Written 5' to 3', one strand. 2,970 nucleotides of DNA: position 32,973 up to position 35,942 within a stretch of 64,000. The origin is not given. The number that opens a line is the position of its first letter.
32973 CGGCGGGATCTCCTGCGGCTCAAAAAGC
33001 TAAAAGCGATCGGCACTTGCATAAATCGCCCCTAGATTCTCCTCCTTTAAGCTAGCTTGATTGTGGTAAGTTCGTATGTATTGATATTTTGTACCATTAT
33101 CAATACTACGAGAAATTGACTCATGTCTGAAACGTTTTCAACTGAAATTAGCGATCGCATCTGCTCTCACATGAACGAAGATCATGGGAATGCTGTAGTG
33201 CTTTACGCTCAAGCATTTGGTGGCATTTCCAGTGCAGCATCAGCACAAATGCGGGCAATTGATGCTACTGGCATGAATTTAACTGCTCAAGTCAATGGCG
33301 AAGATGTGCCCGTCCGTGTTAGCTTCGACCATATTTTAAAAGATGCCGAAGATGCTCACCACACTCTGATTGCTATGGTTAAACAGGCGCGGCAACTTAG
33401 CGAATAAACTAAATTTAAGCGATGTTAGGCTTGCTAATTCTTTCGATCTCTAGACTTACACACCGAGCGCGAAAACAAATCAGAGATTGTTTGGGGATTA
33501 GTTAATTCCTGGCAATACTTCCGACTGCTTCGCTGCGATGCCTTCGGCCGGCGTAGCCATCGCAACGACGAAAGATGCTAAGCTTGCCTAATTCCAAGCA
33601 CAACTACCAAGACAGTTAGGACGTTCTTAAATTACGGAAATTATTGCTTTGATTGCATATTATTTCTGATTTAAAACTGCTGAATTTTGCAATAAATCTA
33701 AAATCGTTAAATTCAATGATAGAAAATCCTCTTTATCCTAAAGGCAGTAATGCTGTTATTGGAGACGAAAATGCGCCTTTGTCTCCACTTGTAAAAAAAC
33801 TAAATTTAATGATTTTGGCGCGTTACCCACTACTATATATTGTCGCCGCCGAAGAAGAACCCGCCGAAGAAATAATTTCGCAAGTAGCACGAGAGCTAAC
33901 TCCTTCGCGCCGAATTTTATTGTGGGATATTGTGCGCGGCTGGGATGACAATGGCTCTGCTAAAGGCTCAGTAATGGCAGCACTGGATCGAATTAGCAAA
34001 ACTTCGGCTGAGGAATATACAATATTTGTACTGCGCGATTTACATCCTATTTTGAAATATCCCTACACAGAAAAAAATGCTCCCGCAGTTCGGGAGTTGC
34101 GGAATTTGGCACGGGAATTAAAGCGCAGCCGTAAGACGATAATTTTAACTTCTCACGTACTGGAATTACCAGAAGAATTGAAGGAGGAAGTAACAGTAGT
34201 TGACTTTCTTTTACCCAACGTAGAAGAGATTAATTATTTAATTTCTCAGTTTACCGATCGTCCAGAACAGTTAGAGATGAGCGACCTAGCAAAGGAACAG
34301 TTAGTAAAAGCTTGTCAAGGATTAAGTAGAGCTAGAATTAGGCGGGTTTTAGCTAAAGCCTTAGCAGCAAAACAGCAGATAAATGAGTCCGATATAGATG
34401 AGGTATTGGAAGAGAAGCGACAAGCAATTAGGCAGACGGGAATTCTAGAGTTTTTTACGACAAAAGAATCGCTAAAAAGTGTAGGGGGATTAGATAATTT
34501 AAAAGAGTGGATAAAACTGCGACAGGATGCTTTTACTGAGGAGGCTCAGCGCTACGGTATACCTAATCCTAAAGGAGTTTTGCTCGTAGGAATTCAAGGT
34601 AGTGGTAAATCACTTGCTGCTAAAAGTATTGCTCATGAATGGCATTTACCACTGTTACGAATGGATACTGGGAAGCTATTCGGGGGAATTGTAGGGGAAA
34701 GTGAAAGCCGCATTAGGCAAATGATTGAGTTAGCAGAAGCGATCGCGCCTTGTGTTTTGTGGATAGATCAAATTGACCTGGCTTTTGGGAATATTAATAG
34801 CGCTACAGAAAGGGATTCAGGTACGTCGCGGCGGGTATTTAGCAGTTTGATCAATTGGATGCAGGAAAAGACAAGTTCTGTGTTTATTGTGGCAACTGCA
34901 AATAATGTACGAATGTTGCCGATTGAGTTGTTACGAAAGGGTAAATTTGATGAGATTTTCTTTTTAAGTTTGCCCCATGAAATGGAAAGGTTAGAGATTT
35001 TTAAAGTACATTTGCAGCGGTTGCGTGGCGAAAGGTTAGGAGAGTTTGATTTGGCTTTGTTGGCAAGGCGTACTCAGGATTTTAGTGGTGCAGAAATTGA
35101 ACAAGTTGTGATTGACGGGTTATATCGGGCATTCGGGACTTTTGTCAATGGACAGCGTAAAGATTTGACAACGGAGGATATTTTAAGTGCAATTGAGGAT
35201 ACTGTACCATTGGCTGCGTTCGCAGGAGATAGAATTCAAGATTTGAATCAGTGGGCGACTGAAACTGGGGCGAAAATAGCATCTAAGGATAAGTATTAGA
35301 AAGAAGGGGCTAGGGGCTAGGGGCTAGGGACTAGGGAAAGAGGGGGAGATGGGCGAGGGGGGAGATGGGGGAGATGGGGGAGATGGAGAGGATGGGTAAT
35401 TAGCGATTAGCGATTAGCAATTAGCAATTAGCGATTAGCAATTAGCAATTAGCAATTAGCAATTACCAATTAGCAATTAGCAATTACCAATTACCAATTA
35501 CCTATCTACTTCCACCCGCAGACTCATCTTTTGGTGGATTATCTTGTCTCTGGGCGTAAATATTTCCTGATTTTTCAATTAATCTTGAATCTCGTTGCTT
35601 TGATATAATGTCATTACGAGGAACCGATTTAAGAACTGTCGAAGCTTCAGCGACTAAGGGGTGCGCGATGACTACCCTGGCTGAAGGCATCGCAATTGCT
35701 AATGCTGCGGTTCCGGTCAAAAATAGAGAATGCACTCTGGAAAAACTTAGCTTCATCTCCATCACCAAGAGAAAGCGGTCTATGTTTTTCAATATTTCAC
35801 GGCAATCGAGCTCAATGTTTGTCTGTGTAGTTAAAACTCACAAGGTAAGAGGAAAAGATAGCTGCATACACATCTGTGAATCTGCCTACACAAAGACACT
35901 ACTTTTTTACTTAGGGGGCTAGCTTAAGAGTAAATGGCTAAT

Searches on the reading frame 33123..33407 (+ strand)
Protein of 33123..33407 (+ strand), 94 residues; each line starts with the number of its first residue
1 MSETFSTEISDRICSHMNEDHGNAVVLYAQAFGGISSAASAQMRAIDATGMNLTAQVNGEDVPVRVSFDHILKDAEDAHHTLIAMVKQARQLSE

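Call 49: search_protein_families(library=pfam, proteins=[window:33123-33407:+], max_evalue=1)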
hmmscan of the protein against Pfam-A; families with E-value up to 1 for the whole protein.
window:33123-33407:+ (94 aa): 2 families
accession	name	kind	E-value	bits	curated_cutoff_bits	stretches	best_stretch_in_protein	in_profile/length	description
PF10615.14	DUF2470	-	1.1e-26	93.6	22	1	10-85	1-77/77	Domain of unknown function (DUF2470)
PF01949.23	Endo_dU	-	0.12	12.2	32.7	1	55-89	27-61/182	Endonuclease dU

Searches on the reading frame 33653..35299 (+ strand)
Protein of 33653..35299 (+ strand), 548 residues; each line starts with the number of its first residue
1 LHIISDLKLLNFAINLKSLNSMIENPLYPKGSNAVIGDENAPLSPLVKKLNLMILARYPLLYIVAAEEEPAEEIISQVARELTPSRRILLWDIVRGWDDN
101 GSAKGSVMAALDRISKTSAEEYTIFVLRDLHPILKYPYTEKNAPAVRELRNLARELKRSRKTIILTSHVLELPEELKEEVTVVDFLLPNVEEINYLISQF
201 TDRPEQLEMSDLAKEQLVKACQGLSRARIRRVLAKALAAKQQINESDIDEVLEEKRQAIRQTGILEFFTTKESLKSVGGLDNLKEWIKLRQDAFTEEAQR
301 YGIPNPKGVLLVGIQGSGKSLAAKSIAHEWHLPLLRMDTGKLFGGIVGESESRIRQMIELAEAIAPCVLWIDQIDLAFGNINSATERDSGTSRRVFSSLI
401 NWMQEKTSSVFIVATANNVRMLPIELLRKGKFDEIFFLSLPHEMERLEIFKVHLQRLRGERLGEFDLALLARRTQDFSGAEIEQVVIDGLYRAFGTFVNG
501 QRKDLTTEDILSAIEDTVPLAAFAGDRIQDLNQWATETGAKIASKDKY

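Call 3: search_protein_families(library=pfam, proteins=[window:33653-35299:+], max_evalue=0.01)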
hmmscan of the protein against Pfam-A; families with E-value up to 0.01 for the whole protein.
window:33653-35299:+ (548 aa): 6 families
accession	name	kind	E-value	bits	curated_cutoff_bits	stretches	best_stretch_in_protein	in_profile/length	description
PF00004.35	AAA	-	9.1e-31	107.5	21.2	1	309-439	1-130/131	ATPase family associated with various cellular activities (AAA)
PF17862.7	AAA_lid_3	-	6.6e-06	26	27.2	1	465-494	2-31/45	AAA+ lid domain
PF06745.19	ATPase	-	0.0011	18.8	26.6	0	301-324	14-37/231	KaiC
PF13191.12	AAA_16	-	0.0017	19.3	32.6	0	296-328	14-46/167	AAA ATPase domain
PF13671.12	AAA_33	-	0.0067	17.2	27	0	309-361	2-52/143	AAA domain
PF05729.18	NACHT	-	0.0095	16.2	26.7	0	309-331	3-25/167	NACHT domain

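Call 105: search_protein_families(library=ncbifam, proteins=[window:33653-35299:+], max_evalue=0.01)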
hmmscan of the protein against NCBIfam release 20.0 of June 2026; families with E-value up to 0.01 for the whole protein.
window:33653-35299:+ (548 aa): 16 families
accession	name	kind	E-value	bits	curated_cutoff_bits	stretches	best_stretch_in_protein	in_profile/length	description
NF003069.1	PRK03992.1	subfamily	4e-34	118.4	500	1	246-515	103-370/379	proteasome-activating nucleotidase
TIGR01242.2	TIGR01242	subfamily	8.8e-33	113.8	500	1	269-516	108-354/362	proteasome-activating nucleotidase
TIGR01243.1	CDC48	subfamily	1.3e-31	109.7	802.65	1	274-498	452-677/733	CDC48 family AAA ATPase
TIGR01241.2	FtsH_fam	equivalog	2.9e-29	102.3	600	1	274-488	161-377/598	ATP-dependent zinc metalloprotease FtsH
NF047747.1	PrtsmActNtasePan2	equivalog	1.3e-27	97.1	700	1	248-515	125-390/397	proteasome-activating nucleotidase Pan2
NF008004.0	PRK10733.1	equivalog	1.2e-26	92.9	1008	1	271-488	148-367/644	ATP-dependent zinc metalloprotease FtsH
NF047748.1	PrtsmActNtasePan1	equivalog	3.3e-25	88.9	750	1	284-515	161-387/405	proteasome-activating nucleotidase Pan1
NF042959.1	IteA_antiphage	equivalog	5.1e-24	85.1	510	1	296-493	115-304/367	anti-phage ATPase IteA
NF041006.2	cell_div_CdvC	equivalog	3.4e-17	62.4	650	1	273-514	101-346/370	cell division protein CdvC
TIGR03689.1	pup_AAA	equivalog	3.3e-10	39.3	504.75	1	179-491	94-411/512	proteasome ATPase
NF052589.1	ArlH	equivalog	0.00088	19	215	0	301-416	15-124/229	archaellum protein ArlH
NF003226.0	PRK04195.1-1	equivalog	0.0018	17.3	588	0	275-339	14-73/405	replication factor C large subunit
NF003745.1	PRK05342.1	equivalog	0.0031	16.4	359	1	309-375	112-184/418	ATP-dependent Clp protease ATP-binding subunit ClpX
TIGR00382.1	clpX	equivalog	0.0041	16.2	370.75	1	307-375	118-192/414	ATP-dependent protease ATP-binding subunit ClpX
NF003229.0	PRK04195.1-5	equivalog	0.0073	15.1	280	0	302-339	39-77/413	replication factor C large subunit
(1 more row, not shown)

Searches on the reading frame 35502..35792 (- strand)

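Call 49: search_protein_families(library=pfam, proteins=[window:35502-35792:-], max_evalue=1)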
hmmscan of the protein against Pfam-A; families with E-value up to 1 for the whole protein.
window:35502-35792:- (96 aa): 1 family
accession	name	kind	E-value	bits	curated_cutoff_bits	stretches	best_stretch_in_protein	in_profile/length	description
PF07194.16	P2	-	0.11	13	23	1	34-66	13-46/81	P2 response regulator binding domain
